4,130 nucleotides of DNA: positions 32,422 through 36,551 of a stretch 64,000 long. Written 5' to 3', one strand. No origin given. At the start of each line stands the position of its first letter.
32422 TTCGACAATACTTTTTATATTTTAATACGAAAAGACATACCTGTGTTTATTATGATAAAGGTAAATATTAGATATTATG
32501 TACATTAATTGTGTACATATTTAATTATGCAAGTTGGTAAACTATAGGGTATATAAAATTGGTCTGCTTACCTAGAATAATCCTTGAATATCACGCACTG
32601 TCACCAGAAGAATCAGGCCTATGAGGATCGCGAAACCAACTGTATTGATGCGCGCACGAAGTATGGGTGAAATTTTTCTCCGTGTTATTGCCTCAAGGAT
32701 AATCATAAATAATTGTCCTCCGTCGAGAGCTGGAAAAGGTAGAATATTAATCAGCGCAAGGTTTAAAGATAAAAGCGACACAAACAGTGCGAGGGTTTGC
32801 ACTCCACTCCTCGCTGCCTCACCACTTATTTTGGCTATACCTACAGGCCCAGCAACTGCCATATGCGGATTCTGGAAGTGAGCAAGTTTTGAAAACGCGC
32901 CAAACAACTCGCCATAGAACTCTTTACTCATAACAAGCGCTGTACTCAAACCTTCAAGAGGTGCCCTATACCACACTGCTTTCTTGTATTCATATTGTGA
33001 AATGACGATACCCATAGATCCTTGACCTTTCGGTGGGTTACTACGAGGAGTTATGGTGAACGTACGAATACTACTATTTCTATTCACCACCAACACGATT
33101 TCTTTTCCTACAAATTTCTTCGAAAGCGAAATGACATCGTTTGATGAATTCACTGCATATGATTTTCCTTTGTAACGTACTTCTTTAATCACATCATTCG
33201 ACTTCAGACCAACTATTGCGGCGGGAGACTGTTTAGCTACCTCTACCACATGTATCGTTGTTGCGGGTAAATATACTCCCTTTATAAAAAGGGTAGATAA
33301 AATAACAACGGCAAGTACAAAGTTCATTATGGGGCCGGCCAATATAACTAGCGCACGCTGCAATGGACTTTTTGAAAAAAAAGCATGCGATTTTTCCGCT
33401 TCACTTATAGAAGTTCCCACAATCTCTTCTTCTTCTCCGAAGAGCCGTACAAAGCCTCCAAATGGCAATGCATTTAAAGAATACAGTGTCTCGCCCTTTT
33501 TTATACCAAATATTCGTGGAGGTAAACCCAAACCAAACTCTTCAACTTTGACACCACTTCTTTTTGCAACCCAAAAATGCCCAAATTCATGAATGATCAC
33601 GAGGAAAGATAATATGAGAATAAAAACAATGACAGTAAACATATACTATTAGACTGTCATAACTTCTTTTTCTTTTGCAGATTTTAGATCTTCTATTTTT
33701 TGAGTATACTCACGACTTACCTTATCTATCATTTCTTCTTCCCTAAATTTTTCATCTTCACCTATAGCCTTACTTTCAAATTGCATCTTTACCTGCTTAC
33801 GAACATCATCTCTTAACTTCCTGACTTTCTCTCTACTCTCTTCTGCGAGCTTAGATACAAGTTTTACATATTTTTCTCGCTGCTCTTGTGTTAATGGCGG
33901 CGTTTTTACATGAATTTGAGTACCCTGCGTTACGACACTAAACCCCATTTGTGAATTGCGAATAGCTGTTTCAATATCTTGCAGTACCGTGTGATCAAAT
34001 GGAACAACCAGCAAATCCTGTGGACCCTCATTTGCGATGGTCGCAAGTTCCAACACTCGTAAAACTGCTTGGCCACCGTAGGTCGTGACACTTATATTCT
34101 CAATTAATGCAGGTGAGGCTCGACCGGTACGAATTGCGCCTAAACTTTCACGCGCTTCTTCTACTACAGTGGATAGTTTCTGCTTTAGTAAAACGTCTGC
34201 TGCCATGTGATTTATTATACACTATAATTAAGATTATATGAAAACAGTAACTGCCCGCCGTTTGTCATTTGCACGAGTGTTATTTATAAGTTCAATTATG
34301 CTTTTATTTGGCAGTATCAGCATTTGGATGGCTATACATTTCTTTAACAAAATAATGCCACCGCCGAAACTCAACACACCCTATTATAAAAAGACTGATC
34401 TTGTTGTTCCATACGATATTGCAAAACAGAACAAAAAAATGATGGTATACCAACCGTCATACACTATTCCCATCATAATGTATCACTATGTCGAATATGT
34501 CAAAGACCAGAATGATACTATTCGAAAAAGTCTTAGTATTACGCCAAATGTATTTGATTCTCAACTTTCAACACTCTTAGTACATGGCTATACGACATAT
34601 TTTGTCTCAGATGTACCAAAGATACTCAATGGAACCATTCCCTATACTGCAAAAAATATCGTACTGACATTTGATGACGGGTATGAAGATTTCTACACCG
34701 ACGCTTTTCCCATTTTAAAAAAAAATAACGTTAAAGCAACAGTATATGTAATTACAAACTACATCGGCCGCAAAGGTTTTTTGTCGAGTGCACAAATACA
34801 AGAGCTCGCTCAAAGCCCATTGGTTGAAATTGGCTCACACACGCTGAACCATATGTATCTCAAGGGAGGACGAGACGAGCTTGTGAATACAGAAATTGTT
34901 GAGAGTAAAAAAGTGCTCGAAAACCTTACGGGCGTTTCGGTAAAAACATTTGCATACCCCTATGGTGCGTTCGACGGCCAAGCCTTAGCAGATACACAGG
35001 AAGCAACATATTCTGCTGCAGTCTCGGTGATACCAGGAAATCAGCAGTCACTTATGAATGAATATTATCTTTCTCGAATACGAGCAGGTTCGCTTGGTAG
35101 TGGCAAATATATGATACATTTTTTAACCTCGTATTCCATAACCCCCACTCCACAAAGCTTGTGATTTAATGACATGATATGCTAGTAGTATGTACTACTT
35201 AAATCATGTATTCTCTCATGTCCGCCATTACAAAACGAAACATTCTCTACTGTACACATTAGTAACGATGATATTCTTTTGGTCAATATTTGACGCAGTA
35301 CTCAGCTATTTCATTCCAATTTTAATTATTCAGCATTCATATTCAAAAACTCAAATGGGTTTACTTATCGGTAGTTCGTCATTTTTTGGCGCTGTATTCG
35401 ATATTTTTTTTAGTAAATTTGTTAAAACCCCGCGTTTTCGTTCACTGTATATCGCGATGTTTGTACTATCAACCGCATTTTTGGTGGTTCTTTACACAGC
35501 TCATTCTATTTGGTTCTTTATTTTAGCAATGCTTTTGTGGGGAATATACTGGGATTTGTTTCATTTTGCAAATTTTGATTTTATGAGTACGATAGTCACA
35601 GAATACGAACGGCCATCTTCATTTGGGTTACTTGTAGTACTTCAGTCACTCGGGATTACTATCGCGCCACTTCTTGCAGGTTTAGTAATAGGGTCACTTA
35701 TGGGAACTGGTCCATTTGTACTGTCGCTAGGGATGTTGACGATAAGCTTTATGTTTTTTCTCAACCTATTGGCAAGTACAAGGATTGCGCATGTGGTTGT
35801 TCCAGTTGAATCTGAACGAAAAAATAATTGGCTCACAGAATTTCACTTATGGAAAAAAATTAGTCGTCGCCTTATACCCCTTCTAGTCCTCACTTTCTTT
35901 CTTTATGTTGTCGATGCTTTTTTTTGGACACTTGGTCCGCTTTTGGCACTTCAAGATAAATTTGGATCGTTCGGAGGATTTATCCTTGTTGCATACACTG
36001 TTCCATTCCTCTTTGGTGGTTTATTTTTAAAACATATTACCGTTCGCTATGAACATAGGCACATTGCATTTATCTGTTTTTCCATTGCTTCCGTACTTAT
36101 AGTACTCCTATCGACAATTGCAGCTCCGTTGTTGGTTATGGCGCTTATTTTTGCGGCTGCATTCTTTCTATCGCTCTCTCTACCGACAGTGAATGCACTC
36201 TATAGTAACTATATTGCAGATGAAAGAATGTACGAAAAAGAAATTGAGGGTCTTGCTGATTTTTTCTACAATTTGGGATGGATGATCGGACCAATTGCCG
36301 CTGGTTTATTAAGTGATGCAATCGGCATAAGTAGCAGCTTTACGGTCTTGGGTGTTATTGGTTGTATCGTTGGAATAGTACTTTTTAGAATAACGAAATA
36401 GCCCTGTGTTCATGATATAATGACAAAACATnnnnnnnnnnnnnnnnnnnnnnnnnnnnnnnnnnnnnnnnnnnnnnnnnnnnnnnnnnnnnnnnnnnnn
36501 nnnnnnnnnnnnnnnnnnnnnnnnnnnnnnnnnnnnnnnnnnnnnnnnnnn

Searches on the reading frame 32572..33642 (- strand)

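Call 108: search_protein_families(library=pfam, proteins=[window:32572-33642:-], max_evalue=0.0001)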
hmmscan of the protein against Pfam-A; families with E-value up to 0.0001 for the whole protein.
window:32572-33642:- (356 aa): 3 families
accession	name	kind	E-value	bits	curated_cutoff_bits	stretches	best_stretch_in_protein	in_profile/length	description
PF02163.28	Peptidase_M50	-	1.1e-57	195.4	27.2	1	7-342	2-220/221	Peptidase family M50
PF13180.12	PDZ_2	-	5.4e-06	27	27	1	130-197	14-78/80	PDZ domain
PF04495.20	GRASP55_65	-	7e-05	23.6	27.7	0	128-215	43-128/138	GRASP55/65 PDZ-like domain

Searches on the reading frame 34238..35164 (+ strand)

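Call 108: search_protein_families(library=pfam, proteins=[window:34238-35164:+], max_evalue=0.0001)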
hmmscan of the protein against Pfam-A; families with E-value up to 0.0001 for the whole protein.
window:34238-35164:+ (308 aa): 1 family
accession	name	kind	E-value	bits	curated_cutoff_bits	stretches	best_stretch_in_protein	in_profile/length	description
PF01522.26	Polysacc_deac_1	-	1.2e-30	106.4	23.1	1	137-260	5-123/124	Polysaccharide deacetylase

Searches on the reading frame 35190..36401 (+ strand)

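Call 62: search_protein_families(library=pfam, proteins=[window:35190-36401:+], max_evalue=0.00001)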
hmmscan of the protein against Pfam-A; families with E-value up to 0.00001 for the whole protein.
window:35190-36401:+ (403 aa): 1 family
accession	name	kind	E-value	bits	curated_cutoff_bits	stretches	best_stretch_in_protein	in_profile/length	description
PF07690.21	MFS_1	-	3.9e-27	95.5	33.4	2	231-400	1-173/347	Major Facilitator Superfamily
